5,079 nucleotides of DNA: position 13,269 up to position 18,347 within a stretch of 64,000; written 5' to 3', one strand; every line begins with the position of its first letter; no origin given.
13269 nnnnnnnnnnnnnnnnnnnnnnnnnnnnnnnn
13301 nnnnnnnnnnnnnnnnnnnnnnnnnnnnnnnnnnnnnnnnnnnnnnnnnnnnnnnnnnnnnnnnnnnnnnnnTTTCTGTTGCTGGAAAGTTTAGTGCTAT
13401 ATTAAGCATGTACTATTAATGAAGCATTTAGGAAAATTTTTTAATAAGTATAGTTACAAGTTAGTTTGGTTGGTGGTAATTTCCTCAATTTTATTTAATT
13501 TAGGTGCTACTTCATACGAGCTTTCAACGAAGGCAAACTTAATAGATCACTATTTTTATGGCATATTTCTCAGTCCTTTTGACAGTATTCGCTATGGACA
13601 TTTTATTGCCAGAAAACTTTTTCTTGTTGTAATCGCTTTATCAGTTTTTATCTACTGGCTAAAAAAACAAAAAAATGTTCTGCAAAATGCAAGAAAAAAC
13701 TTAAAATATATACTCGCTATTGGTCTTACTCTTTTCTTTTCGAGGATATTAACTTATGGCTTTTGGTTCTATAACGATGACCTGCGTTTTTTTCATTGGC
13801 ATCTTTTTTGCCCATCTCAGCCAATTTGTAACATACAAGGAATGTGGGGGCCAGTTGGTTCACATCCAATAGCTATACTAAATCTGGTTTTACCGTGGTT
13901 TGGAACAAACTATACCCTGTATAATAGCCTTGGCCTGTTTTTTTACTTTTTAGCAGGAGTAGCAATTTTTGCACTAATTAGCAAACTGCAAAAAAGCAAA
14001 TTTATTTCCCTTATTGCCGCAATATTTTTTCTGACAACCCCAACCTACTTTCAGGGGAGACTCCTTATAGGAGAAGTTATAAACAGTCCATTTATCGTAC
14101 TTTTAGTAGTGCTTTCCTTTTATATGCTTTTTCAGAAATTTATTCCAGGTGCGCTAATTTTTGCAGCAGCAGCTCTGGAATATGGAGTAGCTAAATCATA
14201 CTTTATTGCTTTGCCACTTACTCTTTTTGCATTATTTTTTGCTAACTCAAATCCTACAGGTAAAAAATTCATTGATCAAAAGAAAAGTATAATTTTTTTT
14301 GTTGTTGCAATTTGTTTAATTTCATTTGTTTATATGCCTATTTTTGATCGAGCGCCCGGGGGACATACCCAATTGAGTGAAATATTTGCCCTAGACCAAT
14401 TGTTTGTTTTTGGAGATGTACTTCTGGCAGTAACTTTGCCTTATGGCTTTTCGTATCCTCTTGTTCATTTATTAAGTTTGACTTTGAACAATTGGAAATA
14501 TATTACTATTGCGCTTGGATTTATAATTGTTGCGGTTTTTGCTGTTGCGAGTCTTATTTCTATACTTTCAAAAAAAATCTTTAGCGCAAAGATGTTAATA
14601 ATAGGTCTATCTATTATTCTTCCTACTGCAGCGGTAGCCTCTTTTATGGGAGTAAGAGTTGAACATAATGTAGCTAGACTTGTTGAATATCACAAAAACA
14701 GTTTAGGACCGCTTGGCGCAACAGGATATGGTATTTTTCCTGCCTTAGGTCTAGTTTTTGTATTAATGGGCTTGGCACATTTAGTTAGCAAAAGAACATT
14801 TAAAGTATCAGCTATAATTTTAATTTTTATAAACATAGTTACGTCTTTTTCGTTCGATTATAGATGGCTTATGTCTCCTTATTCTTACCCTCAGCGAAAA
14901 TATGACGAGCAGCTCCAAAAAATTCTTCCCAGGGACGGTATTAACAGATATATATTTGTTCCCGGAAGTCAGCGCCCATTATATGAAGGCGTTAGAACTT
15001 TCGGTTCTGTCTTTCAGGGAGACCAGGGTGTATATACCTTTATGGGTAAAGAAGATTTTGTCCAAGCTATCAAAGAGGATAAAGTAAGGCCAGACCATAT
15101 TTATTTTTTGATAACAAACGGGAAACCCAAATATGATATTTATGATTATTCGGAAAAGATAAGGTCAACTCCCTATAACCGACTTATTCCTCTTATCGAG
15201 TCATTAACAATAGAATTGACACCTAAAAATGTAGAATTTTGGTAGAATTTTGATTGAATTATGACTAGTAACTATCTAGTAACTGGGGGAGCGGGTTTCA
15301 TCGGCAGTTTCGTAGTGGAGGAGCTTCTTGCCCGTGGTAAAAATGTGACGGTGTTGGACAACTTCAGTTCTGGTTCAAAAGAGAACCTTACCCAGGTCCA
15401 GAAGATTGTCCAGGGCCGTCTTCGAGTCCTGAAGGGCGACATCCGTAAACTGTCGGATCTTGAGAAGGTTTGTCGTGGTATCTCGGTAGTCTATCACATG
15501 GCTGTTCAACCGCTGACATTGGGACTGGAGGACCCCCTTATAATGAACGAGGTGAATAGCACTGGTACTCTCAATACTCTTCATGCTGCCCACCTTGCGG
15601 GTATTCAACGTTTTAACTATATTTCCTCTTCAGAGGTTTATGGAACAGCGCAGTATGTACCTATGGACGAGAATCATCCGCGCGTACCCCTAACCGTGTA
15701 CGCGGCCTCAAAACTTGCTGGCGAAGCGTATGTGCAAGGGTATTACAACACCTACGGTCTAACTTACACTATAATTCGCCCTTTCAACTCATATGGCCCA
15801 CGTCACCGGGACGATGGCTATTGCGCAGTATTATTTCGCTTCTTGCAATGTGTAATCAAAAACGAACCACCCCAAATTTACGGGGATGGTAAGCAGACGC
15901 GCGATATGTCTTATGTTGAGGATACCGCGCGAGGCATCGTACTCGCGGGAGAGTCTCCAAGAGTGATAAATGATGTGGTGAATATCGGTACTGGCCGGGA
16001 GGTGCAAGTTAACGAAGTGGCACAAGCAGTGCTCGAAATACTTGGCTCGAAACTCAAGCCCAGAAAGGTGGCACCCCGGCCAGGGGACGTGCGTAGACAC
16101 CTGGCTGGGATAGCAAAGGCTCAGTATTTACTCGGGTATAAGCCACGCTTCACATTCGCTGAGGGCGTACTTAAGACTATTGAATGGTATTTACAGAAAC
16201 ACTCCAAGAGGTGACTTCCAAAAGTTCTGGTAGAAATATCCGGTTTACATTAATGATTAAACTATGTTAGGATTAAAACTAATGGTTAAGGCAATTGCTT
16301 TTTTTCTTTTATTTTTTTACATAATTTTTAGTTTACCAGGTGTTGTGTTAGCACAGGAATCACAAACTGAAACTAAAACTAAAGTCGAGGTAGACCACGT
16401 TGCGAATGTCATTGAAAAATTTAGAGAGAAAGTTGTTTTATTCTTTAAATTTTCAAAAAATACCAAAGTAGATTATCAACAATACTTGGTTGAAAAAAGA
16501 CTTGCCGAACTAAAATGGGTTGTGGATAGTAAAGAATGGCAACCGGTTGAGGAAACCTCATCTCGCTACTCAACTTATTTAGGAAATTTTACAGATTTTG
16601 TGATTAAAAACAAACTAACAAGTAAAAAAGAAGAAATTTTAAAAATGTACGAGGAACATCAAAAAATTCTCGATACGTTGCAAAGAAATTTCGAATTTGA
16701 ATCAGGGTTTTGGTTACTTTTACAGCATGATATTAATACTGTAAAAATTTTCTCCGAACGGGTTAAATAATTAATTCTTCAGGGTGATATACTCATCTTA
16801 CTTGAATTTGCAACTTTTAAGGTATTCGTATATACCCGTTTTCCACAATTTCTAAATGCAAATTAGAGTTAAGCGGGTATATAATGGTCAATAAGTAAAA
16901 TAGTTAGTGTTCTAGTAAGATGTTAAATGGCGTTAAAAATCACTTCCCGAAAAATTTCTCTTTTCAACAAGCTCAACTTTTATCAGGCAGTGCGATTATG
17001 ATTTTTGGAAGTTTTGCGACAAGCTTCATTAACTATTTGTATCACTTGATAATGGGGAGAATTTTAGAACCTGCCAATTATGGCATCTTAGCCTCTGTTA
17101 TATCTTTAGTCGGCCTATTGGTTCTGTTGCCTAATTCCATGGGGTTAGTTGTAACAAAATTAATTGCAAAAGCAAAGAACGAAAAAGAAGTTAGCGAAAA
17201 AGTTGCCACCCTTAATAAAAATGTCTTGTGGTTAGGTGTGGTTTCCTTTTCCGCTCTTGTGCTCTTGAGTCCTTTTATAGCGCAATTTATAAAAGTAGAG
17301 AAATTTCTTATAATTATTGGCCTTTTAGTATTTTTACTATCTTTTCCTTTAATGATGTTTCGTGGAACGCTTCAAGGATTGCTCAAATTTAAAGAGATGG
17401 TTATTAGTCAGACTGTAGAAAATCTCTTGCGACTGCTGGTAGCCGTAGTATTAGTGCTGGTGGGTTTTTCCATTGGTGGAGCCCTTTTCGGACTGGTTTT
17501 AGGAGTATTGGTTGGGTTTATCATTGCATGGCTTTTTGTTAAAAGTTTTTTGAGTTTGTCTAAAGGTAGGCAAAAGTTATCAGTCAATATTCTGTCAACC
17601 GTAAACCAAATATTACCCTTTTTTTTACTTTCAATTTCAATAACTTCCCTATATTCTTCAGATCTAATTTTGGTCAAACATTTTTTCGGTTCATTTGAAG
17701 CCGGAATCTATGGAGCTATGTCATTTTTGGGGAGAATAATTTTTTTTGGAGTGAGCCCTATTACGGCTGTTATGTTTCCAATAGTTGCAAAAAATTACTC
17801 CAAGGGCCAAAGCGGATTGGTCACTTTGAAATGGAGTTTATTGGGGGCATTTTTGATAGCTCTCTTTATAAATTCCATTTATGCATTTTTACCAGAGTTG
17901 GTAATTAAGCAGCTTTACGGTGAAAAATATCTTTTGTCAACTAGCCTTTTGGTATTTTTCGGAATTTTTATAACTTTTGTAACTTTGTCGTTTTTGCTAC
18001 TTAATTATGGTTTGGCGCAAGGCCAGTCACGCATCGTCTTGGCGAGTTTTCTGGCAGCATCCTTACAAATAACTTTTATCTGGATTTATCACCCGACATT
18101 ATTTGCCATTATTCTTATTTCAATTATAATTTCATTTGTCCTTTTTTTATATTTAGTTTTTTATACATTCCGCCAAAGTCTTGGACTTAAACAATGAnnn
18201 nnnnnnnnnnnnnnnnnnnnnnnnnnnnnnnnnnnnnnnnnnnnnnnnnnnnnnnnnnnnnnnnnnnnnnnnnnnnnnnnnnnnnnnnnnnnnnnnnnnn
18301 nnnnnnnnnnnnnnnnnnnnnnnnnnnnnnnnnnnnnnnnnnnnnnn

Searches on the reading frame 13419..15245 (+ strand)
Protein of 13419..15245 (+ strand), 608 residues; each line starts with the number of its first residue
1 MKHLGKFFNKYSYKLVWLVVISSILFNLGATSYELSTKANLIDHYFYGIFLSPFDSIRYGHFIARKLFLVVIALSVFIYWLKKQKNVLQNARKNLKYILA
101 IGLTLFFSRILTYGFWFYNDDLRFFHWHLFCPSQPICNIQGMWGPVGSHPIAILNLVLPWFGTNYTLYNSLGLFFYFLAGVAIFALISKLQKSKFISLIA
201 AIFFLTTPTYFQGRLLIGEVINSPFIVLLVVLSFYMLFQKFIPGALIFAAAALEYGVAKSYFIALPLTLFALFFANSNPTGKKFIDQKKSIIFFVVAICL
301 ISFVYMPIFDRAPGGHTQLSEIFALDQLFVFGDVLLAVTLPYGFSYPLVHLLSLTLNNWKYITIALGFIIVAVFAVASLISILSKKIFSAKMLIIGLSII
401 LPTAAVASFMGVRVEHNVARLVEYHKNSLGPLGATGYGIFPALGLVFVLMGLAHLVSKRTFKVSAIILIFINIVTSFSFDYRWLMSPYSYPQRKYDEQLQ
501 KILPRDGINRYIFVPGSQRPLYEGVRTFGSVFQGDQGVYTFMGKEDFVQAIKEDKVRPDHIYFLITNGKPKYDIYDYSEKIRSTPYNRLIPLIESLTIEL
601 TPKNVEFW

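Call 5: search_protein_families(library=pfam, proteins=[window:13419-15245:+], max_evalue=0.01)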
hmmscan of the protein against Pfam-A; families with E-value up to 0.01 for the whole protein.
window:13419-15245:+ (608 aa): 0 families

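Call 6: search_protein_families(library=ncbifam, proteins=[window:13419-15245:+], max_evalue=0.01)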
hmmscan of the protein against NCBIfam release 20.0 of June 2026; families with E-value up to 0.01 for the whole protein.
window:13419-15245:+ (608 aa): 0 families

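Call 73: search_protein_families(library=pfam, proteins=[window:13419-15245:+], max_evalue=10)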
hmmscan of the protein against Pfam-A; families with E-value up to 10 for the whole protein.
window:13419-15245:+ (608 aa): 1 family
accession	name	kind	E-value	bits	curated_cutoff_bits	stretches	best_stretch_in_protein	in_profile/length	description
PF11174.13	DUF2970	-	0.44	10.8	27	1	404-456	7-55/56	Protein of unknown function (DUF2970)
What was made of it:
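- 13419..15245 (+): 608-aa polytopic membrane protein; its orthologue follows the fusion in a relative. No Pfam hit (calls 5, 73).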

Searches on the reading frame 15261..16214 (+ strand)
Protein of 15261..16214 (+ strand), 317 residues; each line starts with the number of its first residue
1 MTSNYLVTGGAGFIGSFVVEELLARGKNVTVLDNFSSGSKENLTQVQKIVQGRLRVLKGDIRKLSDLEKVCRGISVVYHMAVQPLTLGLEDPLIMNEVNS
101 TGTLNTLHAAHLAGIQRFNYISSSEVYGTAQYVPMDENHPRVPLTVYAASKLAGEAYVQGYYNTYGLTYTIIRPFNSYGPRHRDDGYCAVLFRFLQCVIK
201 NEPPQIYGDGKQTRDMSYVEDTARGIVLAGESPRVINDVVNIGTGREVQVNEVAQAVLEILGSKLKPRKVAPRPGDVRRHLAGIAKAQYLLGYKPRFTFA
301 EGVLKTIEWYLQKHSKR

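Call 5: search_protein_families(library=pfam, proteins=[window:15261-16214:+], max_evalue=0.01)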
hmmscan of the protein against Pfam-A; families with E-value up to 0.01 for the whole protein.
window:15261-16214:+ (317 aa): 11 families
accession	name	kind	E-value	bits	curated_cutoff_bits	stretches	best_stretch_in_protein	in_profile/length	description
PF16363.11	GDP_Man_Dehyd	-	1.7e-54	186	27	1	6-305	1-331/332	GDP-mannose 4,6 dehydratase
PF01370.27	Epimerase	-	1.9e-54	185.1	20.9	1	6-243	2-240/240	NAD dependent epimerase/dehydratase family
PF01073.25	3Beta_HSD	-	1.2e-26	93.8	22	1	6-230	1-229/280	3-beta hydroxysteroid dehydrogenase/isomerase family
PF13460.12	NAD_binding_10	-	1.8e-15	57.7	27.2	1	9-174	1-143/184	NAD(P)H-binding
PF07993.18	NAD_binding_4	-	9.2e-13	48.4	20.1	1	7-189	1-217/258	Male sterility protein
PF02719.21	Polysacc_synt_2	-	1.6e-09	37.8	20.2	1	6-265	2-251/293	Polysaccharide biosynthesis protein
PF04321.23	RmlD_sub_bind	-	1.9e-09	37.5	27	1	6-262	4-232/287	RmlD substrate binding domain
PF00106.31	adh_short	-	5.2e-07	29.8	26.6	1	6-75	4-72/195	short chain dehydrogenase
PF05368.20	NmrA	-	5.6e-05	23.3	27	1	2-121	2-105/298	NmrA-like family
PF08659.16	KR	-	0.00031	21.1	22.6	1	4-74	2-75/180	KR domain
PF03435.24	Sacchrp_dh_NADP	-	0.0049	17.6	25.1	1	10-86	5-81/129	Saccharopine dehydrogenase NADP binding domain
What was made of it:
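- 15261..16214 (+): Extended SDR; inferred NDP-HexNAc 4,6-dehydratase that supplies the 4-keto substrate for DegT#2. Epimerase/GDP_Man_Dehyd domains (call 5).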

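Call 6: search_protein_families(library=ncbifam, proteins=[window:15261-16214:+], max_evalue=0.01)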
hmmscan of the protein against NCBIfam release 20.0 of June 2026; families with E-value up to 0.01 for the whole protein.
window:15261-16214:+ (317 aa): 46 families (the best 25 are shown)
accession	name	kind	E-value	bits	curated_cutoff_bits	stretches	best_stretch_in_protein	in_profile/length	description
TIGR04180.1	EDH_00030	hypoth_equivalog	6.2e-61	206.1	475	1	6-297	2-296/297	NAD-dependent 4,6-dehydratase LegB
TIGR01181.1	dTDP_gluc_dehyt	equivalog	7.6e-52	176.4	365.1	1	5-315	2-316/321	dTDP-glucose 4,6-dehydratase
NF011728.1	PRK15181.1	equivalog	1e-50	172.7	760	1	4-315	17-342/348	Vi polysaccharide biosynthesis UDP-N-acetylglucosaminuronic acid C-4 epimerase TviC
TIGR01179.1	galE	equivalog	2.3e-42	145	262.3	1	6-312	3-327/332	UDP-glucose 4-epimerase GalE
TIGR02197.1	heptose_epim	equivalog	4.3e-31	108.2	274.6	1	6-312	2-315/316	ADP-glyceromanno-heptose 6-epimerase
NF007582.0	PRK10217.1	equivalog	1.8e-29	103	698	1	5-315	4-336/355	dTDP-glucose 4,6-dehydratase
NF007490.0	PRK10084.1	subfamily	8.4e-29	100.7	649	1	5-313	3-337/361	dTDP-glucose 4,6-dehydratase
NF007956.0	PRK10675.1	subfamily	2.2e-24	86.2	394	1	5-311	3-330/338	UDP-glucose 4-epimerase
NF047922.1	GDPFucSynFcl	equivalog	3.1e-24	86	500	1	104-315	86-306/308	GDP-L-fucose synthase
TIGR03466.1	HpnA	hypoth_equivalog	2.8e-23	82.3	367.65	1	5-184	3-177/327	hopanoid-associated sugar epimerase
NF008360.0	PRK11150.1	equivalog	3.9e-20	72.3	452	1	6-263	3-256/310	ADP-glyceromanno-heptose 6-epimerase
NF008872.0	PRK11908.1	equivalog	3.3e-18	65.8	294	1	5-311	4-336/349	bifunctional UDP-4-keto-pentose/UDP-xylose synthase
TIGR01472.1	gmd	equivalog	1.3e-16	60.8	415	1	6-266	4-273/342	GDP-mannose 4,6-dehydratase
TIGR02622.1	CDP_4_6_dhtase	equivalog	3.1e-16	59.5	278.45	1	5-165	7-172/352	CDP-glucose 4,6-dehydratase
NF042422.1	oxyalk_red_OleD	equivalog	4.4e-15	55.9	580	1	5-226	3-211/329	2-alkyl-3-oxoalkanoate reductase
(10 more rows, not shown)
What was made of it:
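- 15261..16214 (+): NCBIfam scores: LegB 4,6-dehydratase 206, dTDP-glucose 4,6-dehydratase 176, decarboxylase models 38-66 bits (call 6).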

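Call 22: search_solved_structures(query=window:15261-16214:+, max_evalue=1e-25)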
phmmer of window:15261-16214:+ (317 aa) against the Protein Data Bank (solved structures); distinct sequences matched with E-value up to 1e-25: 40.
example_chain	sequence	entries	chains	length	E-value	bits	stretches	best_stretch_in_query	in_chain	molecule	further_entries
6dnt_A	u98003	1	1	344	7.1e-54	186.2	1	3-312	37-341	NAD-dependent epimerase/dehydratase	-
1sb8_A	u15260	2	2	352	6.7e-50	173.2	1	5-311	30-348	wbpP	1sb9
7ys8_A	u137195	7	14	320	7.2e-50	173.1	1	5-315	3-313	UDP-glucose 4-epimerase | UDP-glucose 4-epimerase along with EC 5.1.3.2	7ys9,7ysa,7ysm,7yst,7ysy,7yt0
3ru7_A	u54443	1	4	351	1.7e-49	171.9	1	4-312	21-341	WbgU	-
3ru9_A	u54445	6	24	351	1.9e-49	171.7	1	4-312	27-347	WbgU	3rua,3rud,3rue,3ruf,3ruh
3lu1_A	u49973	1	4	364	2.1e-49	171.5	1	4-312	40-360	WbgU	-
3ruc_A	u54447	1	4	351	2.6e-49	171.2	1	4-312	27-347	WbgU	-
10ke_A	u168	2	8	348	1.7e-48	168.6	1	4-312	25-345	Capsular polysaccharide biosynthesis protein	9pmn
4zrm_A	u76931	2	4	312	9.1e-48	166.2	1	4-311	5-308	UDP-glucose 4-epimerase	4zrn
6wjb_A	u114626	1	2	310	4.5e-47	163.9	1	4-286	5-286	NAD-dependent epimerase/dehydratase family protein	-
6bwl_A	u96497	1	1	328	5.1e-47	163.7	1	5-310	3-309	Pal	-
6wj9_A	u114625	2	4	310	4.2e-46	160.7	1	4-286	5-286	NAD-dependent epimerase/dehydratase family protein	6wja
1r66_A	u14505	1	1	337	4.6e-43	150.7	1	5-312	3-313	TDP-glucose-4,6-dehydratase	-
6pmh_A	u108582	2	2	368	4.7e-43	150.7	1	6-312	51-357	UDP-glucose 4-epimerase related protein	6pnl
2p5u_A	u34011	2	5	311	6.9e-43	150.1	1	5-309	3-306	UDP-glucose 4-epimerase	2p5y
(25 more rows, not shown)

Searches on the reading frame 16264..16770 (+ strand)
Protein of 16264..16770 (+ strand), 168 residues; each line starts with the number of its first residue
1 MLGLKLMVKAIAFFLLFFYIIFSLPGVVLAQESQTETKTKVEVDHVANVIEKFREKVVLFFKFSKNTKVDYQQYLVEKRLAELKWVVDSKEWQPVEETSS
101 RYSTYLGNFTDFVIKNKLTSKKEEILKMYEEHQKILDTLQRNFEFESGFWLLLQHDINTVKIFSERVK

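Call 28: search_protein_families(library=pfam, proteins=[window:16264-16770:+], max_evalue=0.001)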
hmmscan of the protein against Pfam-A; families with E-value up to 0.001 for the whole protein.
window:16264-16770:+ (168 aa): 1 family
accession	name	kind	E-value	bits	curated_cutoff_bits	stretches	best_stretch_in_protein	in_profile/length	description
PF18915.5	DUF5667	-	2e-06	28.6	27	1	50-134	11-87/99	Domain of unknown function (DUF5667)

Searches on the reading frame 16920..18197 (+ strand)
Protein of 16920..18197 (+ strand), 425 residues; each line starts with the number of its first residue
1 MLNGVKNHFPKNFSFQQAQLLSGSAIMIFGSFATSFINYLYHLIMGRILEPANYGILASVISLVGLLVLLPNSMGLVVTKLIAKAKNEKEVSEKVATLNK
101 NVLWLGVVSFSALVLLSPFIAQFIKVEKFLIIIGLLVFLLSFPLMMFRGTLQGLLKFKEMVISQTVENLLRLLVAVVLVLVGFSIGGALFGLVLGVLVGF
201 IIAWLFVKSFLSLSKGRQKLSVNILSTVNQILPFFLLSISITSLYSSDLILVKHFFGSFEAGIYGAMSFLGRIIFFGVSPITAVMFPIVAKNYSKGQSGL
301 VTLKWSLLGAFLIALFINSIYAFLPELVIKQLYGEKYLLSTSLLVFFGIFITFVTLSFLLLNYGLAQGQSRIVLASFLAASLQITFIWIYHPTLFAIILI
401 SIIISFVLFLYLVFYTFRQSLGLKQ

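Call 28: search_protein_families(library=pfam, proteins=[window:16920-18197:+], max_evalue=0.001)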
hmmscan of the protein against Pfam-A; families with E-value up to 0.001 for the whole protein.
window:16920-18197:+ (425 aa): 2 families
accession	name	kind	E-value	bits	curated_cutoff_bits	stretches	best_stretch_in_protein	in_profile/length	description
PF01943.22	Polysacc_synt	-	1.3e-19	71.2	28.2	1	21-291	2-272/274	Polysaccharide biosynthesis protein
PF13440.11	Polysacc_synt_3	-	1.8e-14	54.1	23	1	44-338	1-289/293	Polysaccharide biosynthesis protein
